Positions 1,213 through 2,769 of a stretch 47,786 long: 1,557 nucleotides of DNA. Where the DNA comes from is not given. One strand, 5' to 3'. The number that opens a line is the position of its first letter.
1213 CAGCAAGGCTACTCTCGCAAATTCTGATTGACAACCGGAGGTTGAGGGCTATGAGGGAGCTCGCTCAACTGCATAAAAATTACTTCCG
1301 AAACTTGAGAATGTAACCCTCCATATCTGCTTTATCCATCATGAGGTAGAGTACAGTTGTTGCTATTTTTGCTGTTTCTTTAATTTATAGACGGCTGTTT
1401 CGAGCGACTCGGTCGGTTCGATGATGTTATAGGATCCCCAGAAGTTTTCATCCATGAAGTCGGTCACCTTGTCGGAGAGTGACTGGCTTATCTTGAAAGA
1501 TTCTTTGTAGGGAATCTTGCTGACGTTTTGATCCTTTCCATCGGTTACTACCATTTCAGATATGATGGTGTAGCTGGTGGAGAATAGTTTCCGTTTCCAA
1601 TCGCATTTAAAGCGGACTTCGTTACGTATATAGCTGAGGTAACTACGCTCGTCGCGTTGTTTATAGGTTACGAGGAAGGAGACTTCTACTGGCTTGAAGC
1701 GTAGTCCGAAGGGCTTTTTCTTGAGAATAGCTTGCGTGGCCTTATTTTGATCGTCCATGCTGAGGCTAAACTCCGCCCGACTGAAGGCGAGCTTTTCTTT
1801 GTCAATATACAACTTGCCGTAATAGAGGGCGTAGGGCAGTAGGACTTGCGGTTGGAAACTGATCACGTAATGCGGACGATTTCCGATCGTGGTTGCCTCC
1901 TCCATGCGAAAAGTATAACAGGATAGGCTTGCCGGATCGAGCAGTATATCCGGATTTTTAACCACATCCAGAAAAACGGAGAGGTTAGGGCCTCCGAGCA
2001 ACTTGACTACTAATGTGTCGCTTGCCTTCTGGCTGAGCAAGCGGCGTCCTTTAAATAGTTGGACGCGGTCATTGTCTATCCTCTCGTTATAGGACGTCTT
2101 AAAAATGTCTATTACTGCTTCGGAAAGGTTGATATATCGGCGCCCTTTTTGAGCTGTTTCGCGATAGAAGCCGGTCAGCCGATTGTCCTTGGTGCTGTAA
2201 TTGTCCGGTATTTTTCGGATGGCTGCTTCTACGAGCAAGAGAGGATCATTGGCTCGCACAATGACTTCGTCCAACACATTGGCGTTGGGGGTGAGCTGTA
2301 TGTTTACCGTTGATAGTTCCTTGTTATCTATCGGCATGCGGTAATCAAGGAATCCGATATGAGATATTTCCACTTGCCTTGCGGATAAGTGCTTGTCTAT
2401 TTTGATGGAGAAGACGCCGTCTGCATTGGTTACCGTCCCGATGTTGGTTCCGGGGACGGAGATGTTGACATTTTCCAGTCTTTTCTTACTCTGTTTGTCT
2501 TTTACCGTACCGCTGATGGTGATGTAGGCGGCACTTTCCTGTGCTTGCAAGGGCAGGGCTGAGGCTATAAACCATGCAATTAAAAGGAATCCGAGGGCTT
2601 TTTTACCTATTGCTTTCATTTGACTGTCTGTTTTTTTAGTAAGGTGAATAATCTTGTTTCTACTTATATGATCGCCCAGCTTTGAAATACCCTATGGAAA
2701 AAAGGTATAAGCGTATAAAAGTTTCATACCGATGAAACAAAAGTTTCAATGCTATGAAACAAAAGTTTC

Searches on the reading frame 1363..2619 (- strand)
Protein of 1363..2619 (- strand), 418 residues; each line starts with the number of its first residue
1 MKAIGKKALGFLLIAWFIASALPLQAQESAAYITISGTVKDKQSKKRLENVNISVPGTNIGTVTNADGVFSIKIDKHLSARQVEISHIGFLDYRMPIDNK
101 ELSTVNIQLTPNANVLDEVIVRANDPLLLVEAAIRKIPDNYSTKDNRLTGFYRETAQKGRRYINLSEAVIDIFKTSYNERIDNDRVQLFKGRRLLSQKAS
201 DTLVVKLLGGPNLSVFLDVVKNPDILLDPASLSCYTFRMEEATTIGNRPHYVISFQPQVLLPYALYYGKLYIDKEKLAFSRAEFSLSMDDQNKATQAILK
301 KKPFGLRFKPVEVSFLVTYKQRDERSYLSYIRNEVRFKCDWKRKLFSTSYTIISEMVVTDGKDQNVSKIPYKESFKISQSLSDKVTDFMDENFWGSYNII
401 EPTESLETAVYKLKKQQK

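Call 99: search_protein_families(library=pfam, proteins=[window:1363-2619:-], max_evalue=0.001)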
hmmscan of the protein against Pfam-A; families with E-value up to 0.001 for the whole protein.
window:1363-2619:- (418 aa): 2 families
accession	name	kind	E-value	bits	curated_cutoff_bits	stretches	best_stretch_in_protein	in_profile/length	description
PF13715.12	CarbopepD_reg_2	-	8.9e-17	61.3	32.2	1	35-121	1-88/88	CarboxypepD_reg-like domain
PF13620.12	CarboxypepD_reg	-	6.9e-09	36.4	32.3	1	34-110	1-82/82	Carboxypeptidase regulatory-like domain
